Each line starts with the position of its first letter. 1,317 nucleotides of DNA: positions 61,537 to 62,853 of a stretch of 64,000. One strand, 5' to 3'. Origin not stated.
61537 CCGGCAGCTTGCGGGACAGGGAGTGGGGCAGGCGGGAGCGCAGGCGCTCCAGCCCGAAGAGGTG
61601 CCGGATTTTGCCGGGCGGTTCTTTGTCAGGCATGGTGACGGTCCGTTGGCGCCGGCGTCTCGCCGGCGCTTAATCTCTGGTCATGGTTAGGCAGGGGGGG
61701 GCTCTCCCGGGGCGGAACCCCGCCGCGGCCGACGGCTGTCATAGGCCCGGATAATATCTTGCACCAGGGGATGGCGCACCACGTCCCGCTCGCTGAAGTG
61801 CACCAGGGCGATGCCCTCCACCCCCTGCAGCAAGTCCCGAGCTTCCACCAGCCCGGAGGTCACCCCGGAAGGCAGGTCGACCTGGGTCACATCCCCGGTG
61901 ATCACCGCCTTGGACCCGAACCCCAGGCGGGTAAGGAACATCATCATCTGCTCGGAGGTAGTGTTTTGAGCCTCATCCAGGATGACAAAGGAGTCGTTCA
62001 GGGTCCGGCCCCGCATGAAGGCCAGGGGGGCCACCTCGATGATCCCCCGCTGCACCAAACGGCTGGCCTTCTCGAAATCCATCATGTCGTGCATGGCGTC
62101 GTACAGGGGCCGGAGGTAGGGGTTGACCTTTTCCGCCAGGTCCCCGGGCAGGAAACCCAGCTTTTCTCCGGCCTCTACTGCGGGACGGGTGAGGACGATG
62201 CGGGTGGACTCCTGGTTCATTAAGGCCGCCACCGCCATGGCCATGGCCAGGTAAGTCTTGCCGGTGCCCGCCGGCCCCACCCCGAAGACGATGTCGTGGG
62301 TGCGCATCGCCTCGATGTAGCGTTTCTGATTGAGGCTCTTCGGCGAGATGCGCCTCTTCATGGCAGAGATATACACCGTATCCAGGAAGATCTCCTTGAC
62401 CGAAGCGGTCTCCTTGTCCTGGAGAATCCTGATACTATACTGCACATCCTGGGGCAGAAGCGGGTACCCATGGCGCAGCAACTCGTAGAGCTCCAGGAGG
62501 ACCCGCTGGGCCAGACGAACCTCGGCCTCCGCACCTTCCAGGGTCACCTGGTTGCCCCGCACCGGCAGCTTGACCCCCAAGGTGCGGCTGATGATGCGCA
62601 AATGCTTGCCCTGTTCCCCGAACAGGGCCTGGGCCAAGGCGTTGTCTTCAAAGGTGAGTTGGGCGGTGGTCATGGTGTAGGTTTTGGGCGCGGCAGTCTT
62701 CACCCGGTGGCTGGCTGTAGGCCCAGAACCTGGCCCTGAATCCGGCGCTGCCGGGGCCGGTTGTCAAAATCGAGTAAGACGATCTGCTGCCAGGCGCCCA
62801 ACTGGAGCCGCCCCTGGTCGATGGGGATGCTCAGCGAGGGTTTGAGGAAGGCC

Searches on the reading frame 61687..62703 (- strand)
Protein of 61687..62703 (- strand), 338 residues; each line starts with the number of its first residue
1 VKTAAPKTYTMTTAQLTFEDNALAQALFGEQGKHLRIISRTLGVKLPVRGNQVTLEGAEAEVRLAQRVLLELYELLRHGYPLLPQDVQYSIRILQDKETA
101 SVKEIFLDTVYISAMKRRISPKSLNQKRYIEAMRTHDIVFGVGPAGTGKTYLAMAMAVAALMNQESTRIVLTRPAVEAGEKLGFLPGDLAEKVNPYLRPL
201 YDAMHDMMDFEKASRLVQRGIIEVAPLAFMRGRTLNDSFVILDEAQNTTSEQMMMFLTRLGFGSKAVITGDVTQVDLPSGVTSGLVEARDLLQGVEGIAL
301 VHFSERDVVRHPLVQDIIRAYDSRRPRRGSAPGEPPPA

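Call 63: search_protein_families(library=pfam, proteins=[window:61687-62703:-], max_evalue=0.00001)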
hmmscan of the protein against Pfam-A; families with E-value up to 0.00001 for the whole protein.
window:61687-62703:- (338 aa): 4 families
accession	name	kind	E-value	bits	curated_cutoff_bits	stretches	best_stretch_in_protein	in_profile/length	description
PF02562.22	PhoH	-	5.5e-97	323.6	27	1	119-322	2-205/205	PhoH-like protein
PF13604.12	AAA_30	-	3.2e-08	34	27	1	125-275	5-128/191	AAA domain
PF13245.12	AAA_19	-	5.5e-07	30.3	25.1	1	126-275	1-129/134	AAA domain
PF01695.23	IstB_IS21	-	6.1e-06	26.4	24.1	0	123-169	82-125/238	IstB-like ATP binding protein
